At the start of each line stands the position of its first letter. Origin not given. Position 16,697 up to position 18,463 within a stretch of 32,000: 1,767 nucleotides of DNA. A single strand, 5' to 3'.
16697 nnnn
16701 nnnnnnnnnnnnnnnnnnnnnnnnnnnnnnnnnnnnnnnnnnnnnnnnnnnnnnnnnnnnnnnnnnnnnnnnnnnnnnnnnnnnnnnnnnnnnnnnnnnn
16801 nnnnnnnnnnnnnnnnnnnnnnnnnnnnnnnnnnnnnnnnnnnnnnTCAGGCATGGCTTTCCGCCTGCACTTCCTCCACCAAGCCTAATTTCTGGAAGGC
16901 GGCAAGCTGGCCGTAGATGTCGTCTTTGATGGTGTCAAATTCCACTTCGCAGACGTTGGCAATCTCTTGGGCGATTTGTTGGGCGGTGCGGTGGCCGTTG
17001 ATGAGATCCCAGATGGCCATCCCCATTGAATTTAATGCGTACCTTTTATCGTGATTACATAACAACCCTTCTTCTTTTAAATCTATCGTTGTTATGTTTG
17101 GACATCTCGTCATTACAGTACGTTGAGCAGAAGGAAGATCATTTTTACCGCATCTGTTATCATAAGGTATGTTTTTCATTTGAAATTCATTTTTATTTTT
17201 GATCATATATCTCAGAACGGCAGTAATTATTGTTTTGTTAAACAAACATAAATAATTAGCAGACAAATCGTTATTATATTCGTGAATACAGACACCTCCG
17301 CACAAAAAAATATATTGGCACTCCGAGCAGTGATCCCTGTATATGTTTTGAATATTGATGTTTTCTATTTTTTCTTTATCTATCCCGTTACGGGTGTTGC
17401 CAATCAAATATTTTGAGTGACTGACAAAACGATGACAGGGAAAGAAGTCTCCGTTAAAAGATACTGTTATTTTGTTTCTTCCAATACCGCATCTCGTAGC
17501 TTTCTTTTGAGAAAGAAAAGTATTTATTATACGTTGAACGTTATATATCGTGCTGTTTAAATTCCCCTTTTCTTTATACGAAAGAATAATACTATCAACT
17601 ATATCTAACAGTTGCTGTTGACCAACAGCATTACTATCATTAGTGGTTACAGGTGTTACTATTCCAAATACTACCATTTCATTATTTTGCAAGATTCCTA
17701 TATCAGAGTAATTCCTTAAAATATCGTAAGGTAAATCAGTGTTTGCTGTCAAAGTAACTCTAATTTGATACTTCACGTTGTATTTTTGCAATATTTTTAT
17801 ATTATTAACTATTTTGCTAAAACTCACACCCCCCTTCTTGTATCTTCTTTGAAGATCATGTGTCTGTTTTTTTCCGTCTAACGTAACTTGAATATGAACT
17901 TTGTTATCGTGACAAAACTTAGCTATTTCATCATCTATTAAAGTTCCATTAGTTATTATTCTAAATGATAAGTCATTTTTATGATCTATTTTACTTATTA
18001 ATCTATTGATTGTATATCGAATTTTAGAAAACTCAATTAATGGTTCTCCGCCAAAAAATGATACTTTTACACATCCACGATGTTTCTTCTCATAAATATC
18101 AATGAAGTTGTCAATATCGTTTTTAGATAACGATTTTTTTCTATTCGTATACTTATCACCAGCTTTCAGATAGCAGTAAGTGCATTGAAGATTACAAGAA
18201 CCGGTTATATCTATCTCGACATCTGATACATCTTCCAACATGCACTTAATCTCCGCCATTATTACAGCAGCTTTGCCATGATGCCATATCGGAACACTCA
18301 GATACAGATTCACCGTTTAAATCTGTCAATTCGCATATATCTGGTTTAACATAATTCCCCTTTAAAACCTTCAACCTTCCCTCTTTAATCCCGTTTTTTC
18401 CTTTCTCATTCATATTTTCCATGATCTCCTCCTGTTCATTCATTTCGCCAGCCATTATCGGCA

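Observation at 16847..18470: Abrupt GC break inside a single ORF: low-GC radical-SAM plus precursor fused in frame to a high-GC PqqD C-terminus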

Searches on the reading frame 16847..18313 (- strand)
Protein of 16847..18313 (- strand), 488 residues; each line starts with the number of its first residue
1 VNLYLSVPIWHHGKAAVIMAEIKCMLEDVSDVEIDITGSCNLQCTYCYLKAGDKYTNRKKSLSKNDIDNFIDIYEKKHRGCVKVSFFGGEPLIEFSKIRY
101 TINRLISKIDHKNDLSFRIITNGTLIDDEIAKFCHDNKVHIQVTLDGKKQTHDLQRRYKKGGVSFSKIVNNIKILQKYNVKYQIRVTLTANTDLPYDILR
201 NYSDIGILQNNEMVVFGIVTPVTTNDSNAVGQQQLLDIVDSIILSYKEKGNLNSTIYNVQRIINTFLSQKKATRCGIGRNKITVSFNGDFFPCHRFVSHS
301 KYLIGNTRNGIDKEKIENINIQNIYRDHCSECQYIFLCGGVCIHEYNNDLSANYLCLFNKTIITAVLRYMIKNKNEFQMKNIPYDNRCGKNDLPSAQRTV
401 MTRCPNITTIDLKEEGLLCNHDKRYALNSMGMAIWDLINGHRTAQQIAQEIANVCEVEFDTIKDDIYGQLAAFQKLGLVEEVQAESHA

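Call 4: search_protein_families(library=pfam, proteins=[window:16847-18313:-], max_evalue=0.01)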
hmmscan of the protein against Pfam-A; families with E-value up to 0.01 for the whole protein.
window:16847-18313:- (488 aa): 5 families
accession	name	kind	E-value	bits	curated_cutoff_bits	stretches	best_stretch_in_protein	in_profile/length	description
PF04055.27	Radical_SAM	-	2.4e-19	70.5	29.5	1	36-182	3-143/166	Radical SAM superfamily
PF05402.18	PqqD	-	2.3e-09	37.9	23.4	1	424-479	12-67/67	Coenzyme PQQ synthesis protein D (PqqD)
PF13353.11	Fer4_12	-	2.2e-08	34.9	22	1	39-157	14-129/137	4Fe-4S single cluster domain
PF13186.11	SPASM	-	0.0026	18.4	21.5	0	275-309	1-36/67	Iron-sulfur cluster-binding domain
PF16193.11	AAA_assoc_2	-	0.0062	17.2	34.3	0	418-475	18-78/81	AAA C-terminal domain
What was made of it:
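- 17021..18259 (-): Variable, AT-rich part of the maturase ORF. Contains the radical-SAM core (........), the SPASM Cys-rich region and the beta-strands of the C-terminal PqqD/RRE domain (aa 1-413 of the 470-aa protein). Pfam Radical_SAM 70.5 bits, Fer4_12, weak SPASM (call 4).
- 16847..17020 (-): Constant, host-like 3' end of the same ORF. Encodes RRE helices alpha1-alpha3 plus a terminal strand (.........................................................), then the stop codon. Pfam PqqD 37.9 bits over aa 424-479 of the 488-aa ORF (call 4).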

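Call 5: search_protein_families(library=ncbifam, proteins=[window:16847-18313:-], max_evalue=0.01)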
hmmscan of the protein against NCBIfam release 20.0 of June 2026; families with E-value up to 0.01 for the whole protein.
window:16847-18313:- (488 aa): 73 families (the best 25 are shown)
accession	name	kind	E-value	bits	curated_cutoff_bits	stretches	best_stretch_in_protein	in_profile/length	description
NF047865.1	rSAM_PapB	equivalog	1.8e-56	191.8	340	1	29-346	2-320/330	PapB family radical SAM/SPASM ranthipeptide maturase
TIGR04064.1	rSAM_nif11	equivalog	1.9e-47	162.1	518.7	1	27-345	75-403/459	nif11-like peptide radical SAM maturase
TIGR03974.1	rSAM_six_Cys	equivalog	5.6e-43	147.4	425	1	29-344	96-418/451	thioether cross-link-forming SCIFF peptide maturase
TIGR04068.1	rSAM_ocin_clost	equivalog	8.5e-43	146.9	500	1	23-348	76-426/462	Cys-rich peptide radical SAM maturase CcpM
TIGR03906.1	quino_hemo_SAM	equivalog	1.5e-40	139.3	453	1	29-346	93-418/467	quinohemoprotein amine dehydrogenase maturation protein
NF038107.1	rSAM_NF038107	equivalog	1.6e-34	119.5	600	1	32-376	87-436/444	Cys-every-fifth radical SAM/SPASM peptide maturase CefB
NF040492.1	not_ScfB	exception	1.5e-33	116.4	855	1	32-353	97-429/450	ScfB-related radical SAM/SPASM orphan maturase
TIGR04280.1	geopep_mat_rSAM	hypoth_equivalog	3.8e-33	115.1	400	1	34-343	88-393/428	geopeptide radical SAM maturase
TIGR03942.1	sulfatase_rSAM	equivalog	5.7e-33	114.5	349.45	1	39-371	10-358/363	anaerobic sulfatase maturase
TIGR03978.1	rSAM_paired_1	equivalog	1.4e-31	109.7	370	1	36-207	89-262/466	His-Xaa-Ser system radical SAM maturase HxsB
TIGR04115.1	rSAM_Cxxx_rpt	equivalog_domain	7.4e-28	98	350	1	33-340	5-321/359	radical SAM peptide maturase, CXXX-repeat target family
NF041707.1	rSAM_YhhB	equivalog_domain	3.3e-27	95.4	445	1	34-186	6-163/369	cyclophane-forming radical SAM/SPASM peptide maturase YhhB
TIGR04463.1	rSAM_vs_C_rich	equivalog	1.8e-25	89.6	525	1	36-346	88-398/438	TIGR04463 family radical SAM/SPASM RiPP maturase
NF010308.0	PRK13745.1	equivalog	3.9e-25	88.6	484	1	38-383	22-398/412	anaerobic sulfatase-maturation protein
NF041298.1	rSAM_mat_DynA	equivalog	5.8e-25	88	450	1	37-344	8-323/356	dynobactin maturation radical SAM/SPASM protein DynA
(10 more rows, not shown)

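Call 8: find_homologous_proteins(query=window:16850-18259:-, max_evalue=0.00001)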
Query window:16850-18259:- (470 aa): 166 proteins with E <= 0.00001 among 4473 candidates; the best 120 are listed.
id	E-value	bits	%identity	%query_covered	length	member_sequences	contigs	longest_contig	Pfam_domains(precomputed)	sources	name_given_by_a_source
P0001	1.6e-215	735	100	69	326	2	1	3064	PF05402.19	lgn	-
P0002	1.6e-124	435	71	58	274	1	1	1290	PF05402.19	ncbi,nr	ncbi:MAG: SPASM domain-containing protein, partial [Candidatus Electrothrix sp. AR3]|nr:SPASM domain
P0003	6.0e-90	321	39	99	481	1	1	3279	PF04055.28,PF13353.12,PF05402.19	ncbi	-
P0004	3.0e-88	315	39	99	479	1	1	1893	PF04055.28,PF13353.12,PF05402.19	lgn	-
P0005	2.2e-81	292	38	98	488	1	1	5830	PF04055.28,PF13353.12,PF05402.19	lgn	-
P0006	3.7e-80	288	36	98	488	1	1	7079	PF13186.12,PF04055.28,PF13353.12,PF05402.19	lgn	-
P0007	4.3e-76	275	36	98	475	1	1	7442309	PF04055.28,PF13353.12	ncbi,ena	-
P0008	6.1e-71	258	34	98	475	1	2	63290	PF04055.28,PF13353.12,PF05402.19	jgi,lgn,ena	jgi:uncharacterized protein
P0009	9.2e-70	254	35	98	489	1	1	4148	PF04055.28,PF13353.12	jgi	jgi:uncharacterized protein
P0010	4.6e-66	242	33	96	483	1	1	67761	PF04055.28,PF13353.12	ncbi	ncbi:MAG: radical SAM protein [Bacteroidales bacterium]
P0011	5.8e-61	225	32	98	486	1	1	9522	PF04055.28,PF13353.12,PF05402.19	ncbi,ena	-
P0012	2.2e-59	220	34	90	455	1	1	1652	PF04055.28,PF05402.19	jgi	jgi:uncharacterized protein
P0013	3.0e-59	219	33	96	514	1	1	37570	PF04055.28,PF13353.12,PF05402.19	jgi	jgi:uncharacterized protein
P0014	4.0e-59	219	39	74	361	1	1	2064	PF05402.19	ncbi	-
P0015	1.2e-58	217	33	98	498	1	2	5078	PF04055.28,PF13353.12,PF05402.19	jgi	jgi:uncharacterized protein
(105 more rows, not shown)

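Call 9: find_encoding_contigs(protein=P0002, flank=10000, max_places=4)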
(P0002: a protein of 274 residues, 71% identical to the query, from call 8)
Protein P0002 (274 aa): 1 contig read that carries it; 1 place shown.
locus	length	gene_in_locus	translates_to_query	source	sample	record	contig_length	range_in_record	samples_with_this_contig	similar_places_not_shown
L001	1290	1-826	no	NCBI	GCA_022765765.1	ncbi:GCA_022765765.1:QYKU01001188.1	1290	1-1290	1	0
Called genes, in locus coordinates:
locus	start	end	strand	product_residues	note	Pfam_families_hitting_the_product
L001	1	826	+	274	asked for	PF05402:PqqD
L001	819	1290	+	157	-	?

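Call 10: find_encoding_contigs(protein=P0001, flank=10000, max_places=4)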
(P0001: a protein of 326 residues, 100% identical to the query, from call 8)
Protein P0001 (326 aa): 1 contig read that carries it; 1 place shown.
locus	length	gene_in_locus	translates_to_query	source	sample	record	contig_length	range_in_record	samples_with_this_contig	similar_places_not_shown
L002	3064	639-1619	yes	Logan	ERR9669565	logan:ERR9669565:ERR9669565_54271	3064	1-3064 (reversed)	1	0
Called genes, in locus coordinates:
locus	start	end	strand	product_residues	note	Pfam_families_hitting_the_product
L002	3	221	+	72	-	?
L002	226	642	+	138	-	PF04055:Radical_SAM, PF13353:Fer4_12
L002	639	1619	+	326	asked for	PF05402:PqqD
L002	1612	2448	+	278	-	-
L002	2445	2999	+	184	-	-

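Call 13: find_encoding_contigs(protein=P0006, flank=10000, max_places=3)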
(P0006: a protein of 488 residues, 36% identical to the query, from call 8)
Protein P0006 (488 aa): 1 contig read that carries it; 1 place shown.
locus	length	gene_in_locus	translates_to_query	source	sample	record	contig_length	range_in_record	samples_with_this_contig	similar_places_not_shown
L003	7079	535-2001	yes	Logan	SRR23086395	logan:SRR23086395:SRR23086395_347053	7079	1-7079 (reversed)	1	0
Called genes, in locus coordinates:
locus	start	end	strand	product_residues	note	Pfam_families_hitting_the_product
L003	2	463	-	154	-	?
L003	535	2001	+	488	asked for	PF04055:Radical_SAM, PF13353:Fer4_12, PF13186:SPASM (weak), PF05402:PqqD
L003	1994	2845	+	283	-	PF27840:ScmC (faint)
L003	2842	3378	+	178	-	-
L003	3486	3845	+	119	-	PF05973:Gp49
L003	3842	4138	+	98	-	PF13744:HTH_37, PF13560:HTH_31 (weak), PF01381:HTH_3, PF13443:HTH_26 (weak)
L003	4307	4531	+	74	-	PF10047:DUF2281 (weak)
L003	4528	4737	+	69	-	PF01850:PIN (weak)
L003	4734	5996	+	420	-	PF14907:NTP_transf_5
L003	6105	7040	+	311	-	-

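Call 14: find_encoding_contigs(protein=P0011, flank=10000, max_places=3)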
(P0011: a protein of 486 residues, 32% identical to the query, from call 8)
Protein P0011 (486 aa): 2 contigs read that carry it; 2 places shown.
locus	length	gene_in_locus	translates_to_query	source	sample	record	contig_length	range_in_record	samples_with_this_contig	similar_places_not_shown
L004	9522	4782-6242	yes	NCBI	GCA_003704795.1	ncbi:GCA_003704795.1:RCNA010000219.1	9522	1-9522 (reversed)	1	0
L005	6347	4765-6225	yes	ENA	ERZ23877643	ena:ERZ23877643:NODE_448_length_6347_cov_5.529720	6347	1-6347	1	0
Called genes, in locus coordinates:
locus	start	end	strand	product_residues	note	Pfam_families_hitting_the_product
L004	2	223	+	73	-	?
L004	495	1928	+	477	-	PF13353:Fer4_12, PF04055:Radical_SAM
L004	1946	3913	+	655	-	-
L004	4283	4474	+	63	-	-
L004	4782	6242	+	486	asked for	PF04055:Radical_SAM, PF13353:Fer4_12, PF05402:PqqD (weak)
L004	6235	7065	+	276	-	PF27840:ScmC (faint)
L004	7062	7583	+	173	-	-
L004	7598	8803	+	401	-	PF14907:NTP_transf_5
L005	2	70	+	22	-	?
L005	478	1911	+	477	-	PF13353:Fer4_12, PF04055:Radical_SAM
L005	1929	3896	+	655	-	-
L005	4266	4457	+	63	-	-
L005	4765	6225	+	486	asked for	PF04055:Radical_SAM, PF13353:Fer4_12, PF05402:PqqD (weak)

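Call 15: find_encoding_contigs(protein=P0005, flank=10000, max_places=3)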
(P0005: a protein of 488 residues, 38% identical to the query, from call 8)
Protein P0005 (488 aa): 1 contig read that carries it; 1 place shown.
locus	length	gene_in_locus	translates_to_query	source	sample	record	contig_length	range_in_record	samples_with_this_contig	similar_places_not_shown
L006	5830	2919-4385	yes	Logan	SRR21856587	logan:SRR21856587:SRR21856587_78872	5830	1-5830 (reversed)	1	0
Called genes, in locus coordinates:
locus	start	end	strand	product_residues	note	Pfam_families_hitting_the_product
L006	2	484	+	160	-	?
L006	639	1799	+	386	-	PF14907:NTP_transf_5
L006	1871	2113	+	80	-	-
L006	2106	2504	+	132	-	PF01850:PIN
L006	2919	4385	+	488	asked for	PF04055:Radical_SAM, PF13353:Fer4_12 (weak), PF05402:PqqD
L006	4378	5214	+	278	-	-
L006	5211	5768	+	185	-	-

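Call 28: find_encoding_contigs(protein=P0007, flank=8000, max_places=2)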
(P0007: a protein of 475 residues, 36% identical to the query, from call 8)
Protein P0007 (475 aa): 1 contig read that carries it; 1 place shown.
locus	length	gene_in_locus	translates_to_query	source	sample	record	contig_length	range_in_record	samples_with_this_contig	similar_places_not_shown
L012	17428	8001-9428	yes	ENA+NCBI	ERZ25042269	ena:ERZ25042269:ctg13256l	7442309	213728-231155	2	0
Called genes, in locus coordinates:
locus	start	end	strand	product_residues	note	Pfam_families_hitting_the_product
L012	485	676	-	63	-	-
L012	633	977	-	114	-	-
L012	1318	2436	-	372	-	PF01041:DegT_DnrJ_EryC1, PF00155:Aminotran_1_2 (weak)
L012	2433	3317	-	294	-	PF00551:Formyl_trans_N, PF02911:Formyl_trans_C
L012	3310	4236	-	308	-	PF00535:Glycos_transf_2, PF10111:Glyco_tranf_2_2 (weak)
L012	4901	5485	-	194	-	-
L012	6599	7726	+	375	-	PF14907:NTP_transf_5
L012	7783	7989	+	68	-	-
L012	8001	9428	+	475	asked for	PF04055:Radical_SAM, PF13353:Fer4_12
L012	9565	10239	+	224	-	-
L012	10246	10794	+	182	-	-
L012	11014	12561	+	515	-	PF22483:Mu-transpos_C_2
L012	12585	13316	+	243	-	PF01695:IstB_IS21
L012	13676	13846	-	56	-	-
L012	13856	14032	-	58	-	-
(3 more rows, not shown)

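Call 29: find_encoding_contigs(protein=P0008, flank=8000, max_places=2)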
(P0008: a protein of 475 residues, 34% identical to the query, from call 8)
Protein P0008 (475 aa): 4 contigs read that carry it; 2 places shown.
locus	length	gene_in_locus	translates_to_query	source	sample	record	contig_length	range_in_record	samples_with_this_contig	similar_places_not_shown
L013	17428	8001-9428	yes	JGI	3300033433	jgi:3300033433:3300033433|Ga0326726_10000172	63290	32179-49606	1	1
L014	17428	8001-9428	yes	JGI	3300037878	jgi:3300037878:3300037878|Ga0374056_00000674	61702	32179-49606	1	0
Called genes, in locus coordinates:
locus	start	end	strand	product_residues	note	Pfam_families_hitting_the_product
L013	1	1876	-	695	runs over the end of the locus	PF01590:GAF (weak), PF13185:GAF_2, PF00512:HisKA, PF02518:HATPase_c, PF00072:Response_reg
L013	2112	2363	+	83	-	-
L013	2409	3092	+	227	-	PF02568:ThiI (faint), PF06508:QueC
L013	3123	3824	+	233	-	PF02517:Rce1-like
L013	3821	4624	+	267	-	PF00290:Trp_syntA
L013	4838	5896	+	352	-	PF13641:Glyco_tranf_2_3, PF00535:Glycos_transf_2, PF13632:Glyco_trans_2_3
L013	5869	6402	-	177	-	PF10604:Polyketide_cyc2, PF03364:Polyketide_cyc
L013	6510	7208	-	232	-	PF00702:Hydrolase, PF13419:HAD_2, PF13242:Hydrolase_like (faint)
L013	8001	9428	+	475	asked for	PF04055:Radical_SAM, PF13353:Fer4_12 (weak), PF05402:PqqD (faint)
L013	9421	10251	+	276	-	PF27840:ScmC (faint)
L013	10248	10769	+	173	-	-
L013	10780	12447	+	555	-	PF00664:ABC_membrane (weak), PF00005:ABC_tran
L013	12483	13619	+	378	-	PF14907:NTP_transf_5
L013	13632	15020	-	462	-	PF01545:Cation_efflux, PF16916:ZT_dimer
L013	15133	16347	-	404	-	PF01941:AdoMet_Synthase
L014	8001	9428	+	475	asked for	PF04055:Radical_SAM, PF13353:Fer4_12 (weak), PF05402:PqqD (faint)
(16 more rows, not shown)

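Call 30: find_encoding_contigs(protein=P0013, flank=8000, max_places=2)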
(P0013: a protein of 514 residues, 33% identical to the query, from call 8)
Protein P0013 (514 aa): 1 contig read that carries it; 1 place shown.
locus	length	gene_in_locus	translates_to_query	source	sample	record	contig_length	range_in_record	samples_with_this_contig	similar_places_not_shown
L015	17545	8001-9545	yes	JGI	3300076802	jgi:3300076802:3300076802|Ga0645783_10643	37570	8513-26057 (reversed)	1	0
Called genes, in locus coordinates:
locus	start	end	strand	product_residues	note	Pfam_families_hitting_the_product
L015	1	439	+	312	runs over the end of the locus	PF25997:BSH_YhbJ (faint)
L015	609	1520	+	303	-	PF00005:ABC_tran, PF13304:AAA_21 (weak)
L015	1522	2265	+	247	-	PF00005:ABC_tran, PF13304:AAA_21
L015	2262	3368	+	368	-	PF12679:ABC2_membrane_2, PF12698:ABC2_membrane_3, PF01061:ABC2_membrane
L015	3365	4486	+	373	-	PF12679:ABC2_membrane_2, PF12698:ABC2_membrane_3, PF01061:ABC2_membrane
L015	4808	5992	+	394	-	PF14907:NTP_transf_5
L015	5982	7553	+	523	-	PF00005:ABC_tran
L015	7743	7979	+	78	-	-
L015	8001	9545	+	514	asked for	PF04055:Radical_SAM, PF13353:Fer4_12, PF05402:PqqD (weak)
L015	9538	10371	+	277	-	PF07475:Hpr_kinase_C (weak)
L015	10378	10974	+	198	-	-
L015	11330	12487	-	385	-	PF01053:Cys_Met_Meta_PP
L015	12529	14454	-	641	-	PF00933:Glyco_hydro_3, PF01915:Glyco_hydro_3_C (weak)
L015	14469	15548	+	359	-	PF13201:PCMD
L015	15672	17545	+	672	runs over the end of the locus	PF02922:CBM_48, PF00128:Alpha-amylase (weak), PF02806:Alpha-amylase_C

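Call 32: find_encoding_contigs(protein=P0015, flank=8000, max_places=3)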
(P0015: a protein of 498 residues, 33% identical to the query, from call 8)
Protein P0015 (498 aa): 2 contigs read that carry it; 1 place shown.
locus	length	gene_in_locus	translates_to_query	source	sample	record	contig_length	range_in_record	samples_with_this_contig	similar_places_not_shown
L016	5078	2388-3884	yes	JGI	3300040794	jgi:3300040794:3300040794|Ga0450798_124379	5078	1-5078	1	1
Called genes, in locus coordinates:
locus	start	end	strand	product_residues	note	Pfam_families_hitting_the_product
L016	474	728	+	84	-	PF02604:PhdYeFM_antitox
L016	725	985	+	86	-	PF06769:YoeB_toxin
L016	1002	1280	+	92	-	PF03683:UPF0175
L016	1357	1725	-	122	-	PF01850:PIN (weak)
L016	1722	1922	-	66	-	PF09957:VapB_antitoxin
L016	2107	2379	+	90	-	-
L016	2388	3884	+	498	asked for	PF04055:Radical_SAM, PF13353:Fer4_12, PF05402:PqqD (faint)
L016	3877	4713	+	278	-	-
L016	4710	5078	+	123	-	?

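Call 33: find_encoding_contigs(protein=P0009, flank=8000, max_places=3)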
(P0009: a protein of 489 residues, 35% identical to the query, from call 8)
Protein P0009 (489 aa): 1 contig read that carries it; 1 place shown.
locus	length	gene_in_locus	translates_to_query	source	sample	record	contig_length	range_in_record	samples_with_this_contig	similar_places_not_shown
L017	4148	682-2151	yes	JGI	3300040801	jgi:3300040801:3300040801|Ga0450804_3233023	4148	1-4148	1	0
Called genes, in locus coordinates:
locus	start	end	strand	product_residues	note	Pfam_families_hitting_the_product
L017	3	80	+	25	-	?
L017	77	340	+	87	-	PF03683:UPF0175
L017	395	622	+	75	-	-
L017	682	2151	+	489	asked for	PF04055:Radical_SAM, PF13353:Fer4_12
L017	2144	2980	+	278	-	PF27840:ScmC (faint)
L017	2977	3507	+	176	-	-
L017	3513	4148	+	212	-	?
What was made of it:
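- Closest known: HprK-related kinase A / PqqD systems, the SynChlorMet. Same: A faint ScmC Pfam hit on the kinase occurs in sister loci (calls 13, 14, 29, 33).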
